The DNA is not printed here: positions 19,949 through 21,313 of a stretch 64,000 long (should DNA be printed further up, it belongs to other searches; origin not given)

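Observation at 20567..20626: A-rich repeat word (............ family) embedded in frame in the ManC-like enzyme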

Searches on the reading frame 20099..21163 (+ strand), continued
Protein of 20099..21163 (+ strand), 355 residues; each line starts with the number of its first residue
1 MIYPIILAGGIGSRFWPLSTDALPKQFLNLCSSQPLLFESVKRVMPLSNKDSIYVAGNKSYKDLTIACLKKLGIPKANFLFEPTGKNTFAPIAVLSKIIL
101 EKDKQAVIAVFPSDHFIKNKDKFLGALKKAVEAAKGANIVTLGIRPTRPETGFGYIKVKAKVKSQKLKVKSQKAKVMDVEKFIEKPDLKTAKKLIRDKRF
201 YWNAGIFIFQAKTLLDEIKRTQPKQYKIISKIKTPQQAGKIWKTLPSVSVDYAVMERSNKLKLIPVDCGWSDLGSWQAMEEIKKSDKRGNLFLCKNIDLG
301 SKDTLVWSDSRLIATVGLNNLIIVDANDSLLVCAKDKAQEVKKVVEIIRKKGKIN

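Call 19: find_encoding_contigs(protein=P0001, flank=10000, max_places=4)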
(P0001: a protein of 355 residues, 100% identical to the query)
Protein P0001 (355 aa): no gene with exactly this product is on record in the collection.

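Call 30: find_related_loci(query=A1, collection=metagenome_contigs, flank=10000)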
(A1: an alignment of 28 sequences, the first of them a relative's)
Query A1 (355 aa) in metagenome_contigs; peptide patterns used: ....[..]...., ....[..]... (x = any residue, [..] = any of these).
600 stretches matched a pattern (row limit reached: there are more); 596 encode a relative of the query (tblastn E <= 1e-3); the best 80 are kept; 80 distinct loci.
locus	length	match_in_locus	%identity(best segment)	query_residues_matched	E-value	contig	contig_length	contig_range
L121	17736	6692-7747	55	1-353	8e-127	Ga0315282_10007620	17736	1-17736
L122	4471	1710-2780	48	1-351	1e-103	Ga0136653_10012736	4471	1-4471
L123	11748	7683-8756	42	2-351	6e-95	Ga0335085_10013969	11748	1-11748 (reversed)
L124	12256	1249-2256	41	1-346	1e-88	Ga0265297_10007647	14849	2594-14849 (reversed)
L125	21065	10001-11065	37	2-352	2e-86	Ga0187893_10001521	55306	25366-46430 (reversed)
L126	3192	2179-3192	39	2-328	2e-84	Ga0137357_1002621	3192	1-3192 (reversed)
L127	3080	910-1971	37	2-351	3e-84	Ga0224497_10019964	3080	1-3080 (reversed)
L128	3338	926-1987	35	2-351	4e-83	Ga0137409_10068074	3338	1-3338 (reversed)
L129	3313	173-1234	39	5-353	4e-83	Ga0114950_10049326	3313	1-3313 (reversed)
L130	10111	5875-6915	36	2-352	8e-82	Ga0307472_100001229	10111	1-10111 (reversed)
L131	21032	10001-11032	40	1-351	9e-82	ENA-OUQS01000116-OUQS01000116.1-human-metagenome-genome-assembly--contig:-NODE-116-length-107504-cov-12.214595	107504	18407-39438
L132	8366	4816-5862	37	3-352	2e-81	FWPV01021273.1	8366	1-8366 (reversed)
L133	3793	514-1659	37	2-353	9e-82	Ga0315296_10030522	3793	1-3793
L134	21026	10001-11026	40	2-351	5e-81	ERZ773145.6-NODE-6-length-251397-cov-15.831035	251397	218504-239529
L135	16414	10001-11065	39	2-350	5e-81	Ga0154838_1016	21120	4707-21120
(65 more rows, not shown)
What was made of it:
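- Tried and rejected: Metagenome scan with the ManC alignment (call 30): it returned mostly 35-40% identical relatives because of the row limit.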

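Call 31: find_encoding_contigs(protein=P0034, flank=10000, max_places=1)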
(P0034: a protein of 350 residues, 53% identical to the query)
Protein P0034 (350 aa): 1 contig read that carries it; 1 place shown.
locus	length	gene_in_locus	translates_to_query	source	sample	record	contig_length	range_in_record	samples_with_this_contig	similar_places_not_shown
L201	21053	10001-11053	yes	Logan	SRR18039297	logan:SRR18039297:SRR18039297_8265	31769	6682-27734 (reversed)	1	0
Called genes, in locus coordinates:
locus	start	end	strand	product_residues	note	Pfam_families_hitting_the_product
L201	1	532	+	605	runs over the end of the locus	PF02543:Carbam_trans_N, PF16861:Carbam_trans_C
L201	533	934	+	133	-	PF19588:SxtJ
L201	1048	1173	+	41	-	-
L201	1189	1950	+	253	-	PF11306:DUF3108 (weak)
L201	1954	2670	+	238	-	PF00535:Glycos_transf_2, PF13641:Glyco_tranf_2_3 (weak)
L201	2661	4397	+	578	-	PF09852:DUF2079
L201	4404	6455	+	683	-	-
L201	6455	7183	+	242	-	PF00535:Glycos_transf_2, PF10111:Glyco_tranf_2_2 (weak)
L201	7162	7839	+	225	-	PF00535:Glycos_transf_2, PF10111:Glyco_tranf_2_2, PF13641:Glyco_tranf_2_3 (weak)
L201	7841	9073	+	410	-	PF04932:Wzy_C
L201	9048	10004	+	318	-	PF01075:Glyco_transf_9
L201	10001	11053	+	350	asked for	PF00483:NTP_transferase, PF12804:NTP_transf_3 (faint), PF22640:ManC_GMP_beta-helix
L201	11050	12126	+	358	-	PF01075:Glyco_transf_9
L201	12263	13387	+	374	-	PF00266:Aminotran_5 (weak), PF01041:DegT_DnrJ_EryC1, PF00155:Aminotran_1_2, PF01053:Cys_Met_Meta_PP (weak), PF01212:Beta_elim_lyase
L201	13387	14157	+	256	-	PF00535:Glycos_transf_2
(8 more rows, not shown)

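Call 32: find_encoding_contigs(protein=P0008, flank=10000, max_places=1)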
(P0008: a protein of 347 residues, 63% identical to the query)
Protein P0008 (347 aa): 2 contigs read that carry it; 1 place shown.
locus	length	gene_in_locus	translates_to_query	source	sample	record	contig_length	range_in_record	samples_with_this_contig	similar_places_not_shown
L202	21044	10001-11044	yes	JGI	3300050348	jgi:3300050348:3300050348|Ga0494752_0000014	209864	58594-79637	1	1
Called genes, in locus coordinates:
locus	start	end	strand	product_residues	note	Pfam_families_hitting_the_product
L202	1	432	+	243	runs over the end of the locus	PF00535:Glycos_transf_2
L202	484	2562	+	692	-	-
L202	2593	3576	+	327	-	PF04055:Radical_SAM, PF13186:SPASM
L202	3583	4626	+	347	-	PF13489:Methyltransf_23, PF01209:Ubie_methyltran, PF08241:Methyltransf_11, PF08242:Methyltransf_12, PF13649:Methyltransf_25, PF13847:Methyltransf_31, PF05148:Methyltransf_8 (weak)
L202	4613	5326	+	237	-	PF00483:NTP_transferase, PF12804:NTP_transf_3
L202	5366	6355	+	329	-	PF01073:3Beta_HSD, PF01370:Epimerase, PF02719:Polysacc_synt_2, PF04321:RmlD_sub_bind, PF07993:NAD_binding_4, PF16363:GDP_Man_Dehyd, PF13460:NAD_binding_10 (weak)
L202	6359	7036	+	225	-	PF00535:Glycos_transf_2, PF10111:Glyco_tranf_2_2 (weak), PF13641:Glyco_tranf_2_3 (weak)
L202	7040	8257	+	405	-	PF04932:Wzy_C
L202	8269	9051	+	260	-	PF01522:Polysacc_deac_1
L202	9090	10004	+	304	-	PF01075:Glyco_transf_9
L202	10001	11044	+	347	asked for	PF00483:NTP_transferase, PF22640:ManC_GMP_beta-helix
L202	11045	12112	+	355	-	PF01075:Glyco_transf_9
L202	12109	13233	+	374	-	PF01041:DegT_DnrJ_EryC1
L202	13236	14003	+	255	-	PF00535:Glycos_transf_2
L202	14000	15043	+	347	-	PF01073:3Beta_HSD, PF01370:Epimerase, PF02719:Polysacc_synt_2, PF04321:RmlD_sub_bind (weak), PF07993:NAD_binding_4, PF16363:GDP_Man_Dehyd, PF13460:NAD_binding_10 (weak)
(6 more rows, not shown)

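Call 33: find_encoding_contigs(protein=P0005, flank=10000, max_places=1)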
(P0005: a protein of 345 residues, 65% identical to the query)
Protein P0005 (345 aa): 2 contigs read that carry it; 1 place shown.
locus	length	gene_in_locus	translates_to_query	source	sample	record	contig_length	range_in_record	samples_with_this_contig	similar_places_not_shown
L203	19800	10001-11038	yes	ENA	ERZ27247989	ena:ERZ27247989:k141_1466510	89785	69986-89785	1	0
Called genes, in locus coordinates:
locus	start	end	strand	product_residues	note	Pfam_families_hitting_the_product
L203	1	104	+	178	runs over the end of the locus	PF01381:HTH_3, PF12844:HTH_19, PF13560:HTH_31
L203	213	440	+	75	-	PF19451:DUF5989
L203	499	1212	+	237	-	PF00535:Glycos_transf_2, PF13641:Glyco_tranf_2_3 (weak)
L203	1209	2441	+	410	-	PF04932:Wzy_C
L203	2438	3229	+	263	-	PF00483:NTP_transferase, PF12804:NTP_transf_3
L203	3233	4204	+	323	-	PF01073:3Beta_HSD, PF01370:Epimerase, PF02719:Polysacc_synt_2, PF04321:RmlD_sub_bind, PF16363:GDP_Man_Dehyd, PF07993:NAD_binding_4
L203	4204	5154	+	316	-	PF00106:adh_short (weak), PF01073:3Beta_HSD, PF01370:Epimerase, PF02719:Polysacc_synt_2, PF04321:RmlD_sub_bind, PF07993:NAD_binding_4, PF16363:GDP_Man_Dehyd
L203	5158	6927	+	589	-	PF02776:TPP_enzyme_N, PF00205:TPP_enzyme_M, PF02775:TPP_enzyme_C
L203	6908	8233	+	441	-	PF00266:Aminotran_5 (weak), PF01041:DegT_DnrJ_EryC1, PF01053:Cys_Met_Meta_PP (weak)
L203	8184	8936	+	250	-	PF13641:Glyco_tranf_2_3 (weak), PF00535:Glycos_transf_2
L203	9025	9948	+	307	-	PF01075:Glyco_transf_9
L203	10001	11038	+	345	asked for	PF00483:NTP_transferase, PF22640:ManC_GMP_beta-helix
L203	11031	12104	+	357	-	PF01075:Glyco_transf_9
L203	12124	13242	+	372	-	PF01041:DegT_DnrJ_EryC1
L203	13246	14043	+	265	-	PF00535:Glycos_transf_2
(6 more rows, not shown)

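Call 34: find_encoding_contigs(protein=P0003, flank=10000, max_places=1)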
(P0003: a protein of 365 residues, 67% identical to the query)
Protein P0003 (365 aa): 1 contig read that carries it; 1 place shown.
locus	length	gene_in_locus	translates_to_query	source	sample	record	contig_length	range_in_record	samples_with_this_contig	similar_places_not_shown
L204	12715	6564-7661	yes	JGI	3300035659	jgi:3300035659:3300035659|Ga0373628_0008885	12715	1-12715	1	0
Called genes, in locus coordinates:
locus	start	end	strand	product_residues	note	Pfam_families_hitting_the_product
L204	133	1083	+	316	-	PF00106:adh_short, PF01073:3Beta_HSD, PF01370:Epimerase, PF02719:Polysacc_synt_2, PF04321:RmlD_sub_bind, PF07993:NAD_binding_4 (weak), PF16363:GDP_Man_Dehyd, PF13460:NAD_binding_10 (weak)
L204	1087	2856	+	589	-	PF02776:TPP_enzyme_N, PF00205:TPP_enzyme_M, PF02775:TPP_enzyme_C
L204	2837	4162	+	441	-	PF00266:Aminotran_5 (faint), PF01041:DegT_DnrJ_EryC1, PF01053:Cys_Met_Meta_PP (weak)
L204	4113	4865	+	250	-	PF13641:Glyco_tranf_2_3 (weak), PF00535:Glycos_transf_2, PF10111:Glyco_tranf_2_2 (faint)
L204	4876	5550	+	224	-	PF00535:Glycos_transf_2, PF13641:Glyco_tranf_2_3 (faint)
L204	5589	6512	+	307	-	PF01075:Glyco_transf_9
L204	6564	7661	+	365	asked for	PF00483:NTP_transferase, PF22640:ManC_GMP_beta-helix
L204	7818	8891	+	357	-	PF01075:Glyco_transf_9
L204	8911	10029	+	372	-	PF01041:DegT_DnrJ_EryC1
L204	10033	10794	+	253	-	PF00535:Glycos_transf_2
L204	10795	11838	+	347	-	PF01073:3Beta_HSD, PF01370:Epimerase, PF02719:Polysacc_synt_2, PF07993:NAD_binding_4, PF16363:GDP_Man_Dehyd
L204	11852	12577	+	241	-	PF07021:MetW, PF13489:Methyltransf_23, PF13847:Methyltransf_31, PF08241:Methyltransf_11, PF08242:Methyltransf_12, PF13649:Methyltransf_25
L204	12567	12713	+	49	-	?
